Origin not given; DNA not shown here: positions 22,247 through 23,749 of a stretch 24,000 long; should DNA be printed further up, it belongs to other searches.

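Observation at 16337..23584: Three-gene operon: Ntn-peptidase homologue + AddB-like + AddA-like in an accessory context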

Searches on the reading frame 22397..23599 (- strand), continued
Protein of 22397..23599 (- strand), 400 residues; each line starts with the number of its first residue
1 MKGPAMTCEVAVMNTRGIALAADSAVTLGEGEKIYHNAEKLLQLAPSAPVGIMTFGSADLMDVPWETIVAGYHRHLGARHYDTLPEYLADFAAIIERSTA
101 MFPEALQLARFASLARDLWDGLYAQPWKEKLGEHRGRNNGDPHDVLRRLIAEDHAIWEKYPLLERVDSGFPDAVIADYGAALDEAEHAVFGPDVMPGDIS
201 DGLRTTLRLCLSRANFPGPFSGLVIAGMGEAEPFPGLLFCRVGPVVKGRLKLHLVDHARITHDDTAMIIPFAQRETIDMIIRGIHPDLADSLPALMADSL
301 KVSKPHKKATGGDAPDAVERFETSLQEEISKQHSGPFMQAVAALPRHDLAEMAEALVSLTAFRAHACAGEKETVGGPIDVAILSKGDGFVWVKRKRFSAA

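Call 59: find_encoding_contigs(protein=P0098, flank=10000, max_places=1)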
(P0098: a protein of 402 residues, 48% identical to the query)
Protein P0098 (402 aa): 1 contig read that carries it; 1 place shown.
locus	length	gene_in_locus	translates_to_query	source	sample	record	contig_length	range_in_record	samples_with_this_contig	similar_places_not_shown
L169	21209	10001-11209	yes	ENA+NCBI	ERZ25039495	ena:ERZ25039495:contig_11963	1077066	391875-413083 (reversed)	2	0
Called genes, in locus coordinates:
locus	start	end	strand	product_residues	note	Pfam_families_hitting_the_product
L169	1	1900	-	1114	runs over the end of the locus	PF00580:UvrD-helicase, PF13245:AAA_19, PF13538:UvrD_C_2 (faint), PF13361:UvrD_C, PF12705:PDDEXK_1 (faint)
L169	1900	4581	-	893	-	PF12705:PDDEXK_1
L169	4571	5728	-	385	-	PF13280:WYL, PF25583:WCX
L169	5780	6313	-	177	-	PF00004:AAA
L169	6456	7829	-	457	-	PF00004:AAA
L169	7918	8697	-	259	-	PF02245:Pur_DNA_glyco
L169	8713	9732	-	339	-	PF04371:PAD_porph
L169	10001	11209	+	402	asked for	-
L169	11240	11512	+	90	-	-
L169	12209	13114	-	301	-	PF23023:Anti-Pycsar_Apyc1, PF00753:Lactamase_B, PF12706:Lactamase_B_2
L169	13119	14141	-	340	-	PF09084:NMT1, PF13379:NMT1_2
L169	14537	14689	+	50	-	-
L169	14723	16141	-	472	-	PF03237:Terminase_6N (weak), PF17289:Terminase_6C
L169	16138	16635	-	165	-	PF18932:DUF5681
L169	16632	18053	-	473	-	PF02195:ParB_N, PF01555:N6_N4_Mtase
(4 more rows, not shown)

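Call 60: predict_structure(alignment_id=A2)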
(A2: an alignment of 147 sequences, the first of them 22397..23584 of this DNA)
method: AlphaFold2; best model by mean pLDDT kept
length: 395 residues; sequences in the alignment: 147
mean_pLDDT: 92.7   pTM: 0.90
mean pLDDT of the five models: 92.7, 92.5, 92.1, 92.0, 91.5
residues with pLDDT >= 90: 316; 70-90: 59; 50-70: 16; < 50: 4
segments of 3 or more residues with pLDDT < 50: none
pLDDT, mean of each block of 10 residues (from residue 1): 91 96 83 92 93 94 96 96 98 98 98 98 90 80 98 96 97 98 94 98 98 94 98 98 98 98 94 96 95 79 54 93 98 98 98 92 81 95 94 55
secondary structure, 60 per line:
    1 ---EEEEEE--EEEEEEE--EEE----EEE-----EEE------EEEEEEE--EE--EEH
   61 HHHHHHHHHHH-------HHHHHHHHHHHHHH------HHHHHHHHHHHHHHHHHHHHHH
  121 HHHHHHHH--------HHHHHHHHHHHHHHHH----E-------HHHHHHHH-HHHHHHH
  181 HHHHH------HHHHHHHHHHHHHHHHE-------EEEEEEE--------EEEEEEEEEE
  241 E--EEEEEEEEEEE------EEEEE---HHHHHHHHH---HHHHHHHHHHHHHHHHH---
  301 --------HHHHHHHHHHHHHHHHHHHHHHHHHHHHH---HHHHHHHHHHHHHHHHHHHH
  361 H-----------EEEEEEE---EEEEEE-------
elements in order: E4-9 E12-18 E21-23 E28-30 E36-38 E45-51 H60-71 H79-92 H99-128 H137-152 H165-172 H174-185 H192-207 E216-222 E231-241 E244-254 E261-265 H269-277 H281-297 H309-337 H341-361 E373-379 E383-388
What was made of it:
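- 22397..23584 (-): Proteasome-beta/Anbu-like Ntn hydrolase, 395 aa. It has an N-terminal Met-Thr, the Thr1/Asp17/Lys34 triad and two large helical insertions, and so fits the 'PMI-type' proteasome homologues. AF2 pLDDT is 92.7 (call 60).
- On Proteasome-like (T1) Ntn hydrolases: AF2 pLDDT 92.7 and pTM 0.90 (call 60).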

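Call 64: fold_search(model_id=the predicted structure, library=pdb)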
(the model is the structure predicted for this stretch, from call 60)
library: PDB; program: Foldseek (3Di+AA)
matches with E <= 10: 545; with E <= 0.001: 32
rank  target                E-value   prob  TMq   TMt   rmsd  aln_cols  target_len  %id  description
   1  6muv_L                8.2e-05  1.00  0.29  0.54  18.0       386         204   11  The structure of the Plasmodium falciparum 20S proteasome in complex with two PA28 activators (released 2019-08-07)
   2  5loy_A                1.5e-04  0.99  0.21  0.33  21.1       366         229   15  Helical Assembly of a Designed Anbu Protein (released 2017-06-07)
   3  8rvo_I                1.6e-04  1.00  0.27  0.45  17.3       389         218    9  Proteasomal late precursor complex from pre1-1, state 1 (released 2024-09-11)
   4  3unb_1                1.7e-04  1.00  0.29  0.54  18.1       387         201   10  Mouse constitutive 20S proteasome in complex with PR-957 (released 2012-02-29)
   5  8rvo_W                1.7e-04  1.00  0.29  0.51  15.3       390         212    9  Proteasomal late precursor complex from pre1-1, state 1 (released 2024-09-11)
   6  1ryp_K                1.7e-04  1.00  0.22  0.41  17.1       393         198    9  CRYSTAL STRUCTURE OF THE 20S PROTEASOME FROM YEAST AT 2.4 ANGSTROMS RESOLUTION (released 1998-04-15)
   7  4eu2_K                2.0e-04  1.00  0.23  0.43  16.8       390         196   10  Crystal structure of 20s proteasome with novel inhibitor K-7174 (released 2013-05-01)
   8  5cz7_K                2.3e-04  1.00  0.28  0.49  18.4       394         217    9  Yeast 20S proteasome beta5-T1A beta5-K81R double mutant in complex with Bortezomib, propeptide expressed in cis (released 2016-03-23)
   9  5nyg_A                2.3e-04  1.00  0.31  0.48  13.2       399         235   13  Anbu (Gly-1) mutant from Hyphomicrobium sp. strain MC1 - SG P2(1)2(1)2(1) (released 2017-05-24)
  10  5fgf_K                2.7e-04  1.00  0.29  0.51  18.3       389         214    9  Yeast 20S proteasome beta5-H(-2)A-T1A-K81R triple mutant in complex with Carfilzomib (released 2016-03-23)
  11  4q1s_Y                2.8e-04  1.00  0.29  0.52  19.2       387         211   10  Yeast 20S proteasome in Complex with Kendomycin (released 2014-07-30)
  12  5nyw_Q                2.8e-04  0.99  0.22  0.34  18.8       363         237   14  Anbu (ancestral beta-subunit) from Yersinia bercovieri (released 2017-05-24)
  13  5fgd_K                3.0e-04  1.00  0.30  0.52  18.1       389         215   10  Yeast 20S proteasome beta5-H(-2)L-T1A double mutant in complex with Carfilzomib (released 2016-03-23)
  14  8rvp_W                3.0e-04  1.00  0.29  0.50  15.3       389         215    8  Proteasomal late precursor complex from pre1-1, state 2 (released 2024-09-11)
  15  8u7u_K                3.2e-04  1.00  0.24  0.45  17.3       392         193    9  Proteasome 20S Core Particle from Beta 3 D205 deletion (released 2024-04-17)
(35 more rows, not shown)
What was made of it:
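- On Proteasome-like (T1) Ntn hydrolases: The top 50 PDB Foldseek hits are all proteasome beta/alpha or Anbu, with probability about 1.0 and TM up to 0.54 on the target (call 64).
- Checked: Structure supports the claim: AF2 pLDDT 92.7 (call 60), and all 50 top Foldseek PDB hits are proteasome beta or Anbu, with E down to 8e-5 and probability about 1.0 (call 64).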

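Call 67: search_protein_families(library=pfam, alignment_id=A3, max_evalue=0.00001)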
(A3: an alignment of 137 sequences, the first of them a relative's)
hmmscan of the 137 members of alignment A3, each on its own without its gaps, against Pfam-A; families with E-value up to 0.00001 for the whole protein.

A. member 1, L001:926-1636:- (237 aa): 0 families

B. families by the number of members that match (of 137 scanned): 200 families (the first 25 are shown)
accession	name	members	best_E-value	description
PF11294.13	DUF3095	2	2.6e-127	Protein of unknown function (DUF3095)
PF00950.22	ABC-3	2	1.7e-72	ABC 3 transport family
PF03747.19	ADP_ribosyl_GH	2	2.5e-59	ADP-ribosylglycohydrolase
PF01040.23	UbiA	2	4.7e-52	UbiA prenyltransferase family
PF03235.19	GmrSD_N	2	1.6e-28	GmrSD restriction endonuclease, N-terminal domain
PF00561.26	Abhydrolase_1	2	3.2e-28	alpha/beta hydrolase fold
PF08659.16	KR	2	2.4e-21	KR domain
PF13847.12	Methyltransf_31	2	6.5e-17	Methyltransferase domain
PF01336.31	tRNA_anti-codon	2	8.8e-16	OB-fold nucleic acid binding domain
PF13649.12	Methyltransf_25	2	1.7e-13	Methyltransferase domain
PF05175.20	MTS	2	2.3e-13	Methyltransferase small domain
PF13538.12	UvrD_C_2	2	9.4e-12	UvrD-like helicase C-terminal domain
PF13245.12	AAA_19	2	2.3e-10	AAA domain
PF08378.17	NERD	2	4.3e-09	Nuclease-related domain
PF08242.18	Methyltransf_12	2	2.2e-08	Methyltransferase domain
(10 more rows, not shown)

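Call 70: find_encoding_contigs(protein=P0005, flank=10000, max_places=1)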
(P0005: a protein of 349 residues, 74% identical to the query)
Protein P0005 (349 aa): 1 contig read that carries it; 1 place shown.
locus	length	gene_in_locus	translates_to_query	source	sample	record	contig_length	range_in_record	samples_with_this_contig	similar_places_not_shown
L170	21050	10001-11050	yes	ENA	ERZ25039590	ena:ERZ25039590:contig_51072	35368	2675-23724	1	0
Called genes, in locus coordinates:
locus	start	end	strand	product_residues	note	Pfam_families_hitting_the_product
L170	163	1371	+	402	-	PF00872:Transposase_mut, PF10551:MULE (weak)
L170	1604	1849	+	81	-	PF13751:DDE_Tnp_1_6 (weak), PF01609:DDE_Tnp_1 (weak)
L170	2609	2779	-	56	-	-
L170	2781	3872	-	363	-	PF02767:DNA_pol3_beta_2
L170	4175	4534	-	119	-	-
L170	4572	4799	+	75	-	-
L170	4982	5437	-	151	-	-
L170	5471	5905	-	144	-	-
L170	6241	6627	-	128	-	-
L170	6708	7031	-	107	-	-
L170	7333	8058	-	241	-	PF06067:DUF932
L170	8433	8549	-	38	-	-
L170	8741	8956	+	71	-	-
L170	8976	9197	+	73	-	-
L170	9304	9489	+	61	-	-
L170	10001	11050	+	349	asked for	-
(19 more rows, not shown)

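Call 71: find_encoding_contigs(protein=P0009, flank=10000, max_places=1)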
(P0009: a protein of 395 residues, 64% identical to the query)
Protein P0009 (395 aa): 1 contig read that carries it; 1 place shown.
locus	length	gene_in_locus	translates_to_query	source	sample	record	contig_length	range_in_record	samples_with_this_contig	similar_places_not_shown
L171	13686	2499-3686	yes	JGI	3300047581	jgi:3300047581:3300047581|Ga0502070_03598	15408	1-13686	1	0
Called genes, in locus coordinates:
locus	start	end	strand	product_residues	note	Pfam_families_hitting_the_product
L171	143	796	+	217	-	-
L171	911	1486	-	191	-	-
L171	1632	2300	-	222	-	-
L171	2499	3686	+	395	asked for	-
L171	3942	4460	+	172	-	-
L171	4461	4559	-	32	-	-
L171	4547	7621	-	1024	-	PF00580:UvrD-helicase, PF13245:AAA_19 (weak), PF13361:UvrD_C, PF13538:UvrD_C_2 (faint), PF12705:PDDEXK_1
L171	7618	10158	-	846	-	PF12705:PDDEXK_1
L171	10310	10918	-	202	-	PF00588:SpoU_methylase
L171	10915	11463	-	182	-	-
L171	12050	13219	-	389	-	PF01609:DDE_Tnp_1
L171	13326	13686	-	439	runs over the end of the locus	-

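Call 72: find_encoding_contigs(protein=P0016, flank=10000, max_places=1)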
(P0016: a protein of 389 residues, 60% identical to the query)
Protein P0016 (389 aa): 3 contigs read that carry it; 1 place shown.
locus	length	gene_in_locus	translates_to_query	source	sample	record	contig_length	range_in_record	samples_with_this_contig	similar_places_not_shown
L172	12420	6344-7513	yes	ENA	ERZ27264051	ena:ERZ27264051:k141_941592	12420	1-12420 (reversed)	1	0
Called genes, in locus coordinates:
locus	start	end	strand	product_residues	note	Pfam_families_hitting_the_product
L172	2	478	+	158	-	?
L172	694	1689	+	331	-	PF00296:Bac_luciferase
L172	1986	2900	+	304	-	PF00140:Sigma70_r1_2, PF04542:Sigma70_r2, PF04539:Sigma70_r3 (faint), PF04545:Sigma70_r4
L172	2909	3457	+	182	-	-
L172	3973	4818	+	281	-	PF03631:Virul_fac_BrkB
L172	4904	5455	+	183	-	PF09917:DUF2147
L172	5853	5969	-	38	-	-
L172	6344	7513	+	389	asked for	-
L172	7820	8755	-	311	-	PF05721:PhyH (weak)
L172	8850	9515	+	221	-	-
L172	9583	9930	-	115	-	-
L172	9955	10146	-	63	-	-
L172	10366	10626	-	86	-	-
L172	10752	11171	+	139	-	-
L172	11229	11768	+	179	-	-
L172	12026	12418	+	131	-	?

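Call 93: list_cluster_members(proteins=[P0121, window:22400-23584:-, window:16340-19660:-])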
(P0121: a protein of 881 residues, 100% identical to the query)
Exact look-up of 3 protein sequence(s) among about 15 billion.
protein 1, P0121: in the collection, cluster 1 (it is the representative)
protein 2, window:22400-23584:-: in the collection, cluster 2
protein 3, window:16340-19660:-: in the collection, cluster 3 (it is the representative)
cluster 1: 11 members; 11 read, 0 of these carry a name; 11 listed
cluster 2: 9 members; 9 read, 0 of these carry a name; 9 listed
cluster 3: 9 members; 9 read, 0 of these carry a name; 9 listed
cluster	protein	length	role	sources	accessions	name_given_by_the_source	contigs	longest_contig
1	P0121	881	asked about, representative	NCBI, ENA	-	-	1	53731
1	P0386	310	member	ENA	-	-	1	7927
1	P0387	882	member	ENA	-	-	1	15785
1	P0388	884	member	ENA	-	-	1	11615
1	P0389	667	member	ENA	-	-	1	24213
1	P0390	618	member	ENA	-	-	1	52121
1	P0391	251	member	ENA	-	-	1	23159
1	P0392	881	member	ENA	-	-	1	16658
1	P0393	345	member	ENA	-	-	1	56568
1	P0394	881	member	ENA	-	-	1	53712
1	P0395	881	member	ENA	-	-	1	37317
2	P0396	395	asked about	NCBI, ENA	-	-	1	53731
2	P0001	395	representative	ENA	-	-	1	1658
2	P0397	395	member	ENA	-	-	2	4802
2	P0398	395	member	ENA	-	-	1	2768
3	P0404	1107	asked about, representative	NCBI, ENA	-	-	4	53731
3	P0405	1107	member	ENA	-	-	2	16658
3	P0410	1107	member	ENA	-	-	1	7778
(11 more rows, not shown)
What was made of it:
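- Checked: NCBI/ENA call the same 395/881/1107-aa products (call 93).
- Near-identical strains keep the trio (call 93).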

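Call 94: find_encoding_contigs(protein=window:22400-23584:-, flank=10000, max_places=4)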
Protein window:22400-23584:- (395 aa): no gene with exactly this product is on record in the collection.

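Call 96: find_related_loci(query=A2, collection=viral_contigs, flank=8000)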
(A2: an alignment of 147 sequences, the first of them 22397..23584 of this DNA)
Query A2 (395 aa) in viral_contigs; peptide patterns used: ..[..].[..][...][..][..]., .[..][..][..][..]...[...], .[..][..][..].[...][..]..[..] (x = any residue, [..] = any of these).
453 stretches matched a pattern; 232 encode a relative of the query (tblastn E <= 1e-3); the best 80 are kept; 80 distinct loci.
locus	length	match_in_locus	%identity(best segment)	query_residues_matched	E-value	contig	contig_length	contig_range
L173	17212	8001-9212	34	1-392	6e-63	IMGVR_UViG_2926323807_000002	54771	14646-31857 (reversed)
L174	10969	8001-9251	31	1-392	2e-61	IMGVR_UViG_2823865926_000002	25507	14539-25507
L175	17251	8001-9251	31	1-392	3e-61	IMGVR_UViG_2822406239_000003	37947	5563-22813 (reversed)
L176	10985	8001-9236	33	1-392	4e-59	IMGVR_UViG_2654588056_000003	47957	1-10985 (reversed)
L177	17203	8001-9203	33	1-392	5e-59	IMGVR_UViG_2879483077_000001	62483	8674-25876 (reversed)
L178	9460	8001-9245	31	1-392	6e-59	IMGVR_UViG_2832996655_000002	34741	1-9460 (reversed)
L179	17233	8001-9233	30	1-392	9e-58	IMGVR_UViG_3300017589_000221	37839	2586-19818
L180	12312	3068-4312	32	1-392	5e-62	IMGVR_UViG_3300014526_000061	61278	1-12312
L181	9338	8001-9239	31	1-392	1e-56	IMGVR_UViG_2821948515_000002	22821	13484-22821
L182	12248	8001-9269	29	1-395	2e-56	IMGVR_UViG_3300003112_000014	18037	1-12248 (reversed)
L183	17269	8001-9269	33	1-392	2e-56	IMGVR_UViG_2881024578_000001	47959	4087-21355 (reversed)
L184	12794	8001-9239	30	1-392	8e-56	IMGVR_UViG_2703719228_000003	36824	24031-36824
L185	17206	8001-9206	30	1-392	1e-55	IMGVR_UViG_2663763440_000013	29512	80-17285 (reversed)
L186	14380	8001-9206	30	1-392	1e-55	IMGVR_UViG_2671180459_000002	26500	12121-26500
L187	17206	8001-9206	30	1-392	1e-55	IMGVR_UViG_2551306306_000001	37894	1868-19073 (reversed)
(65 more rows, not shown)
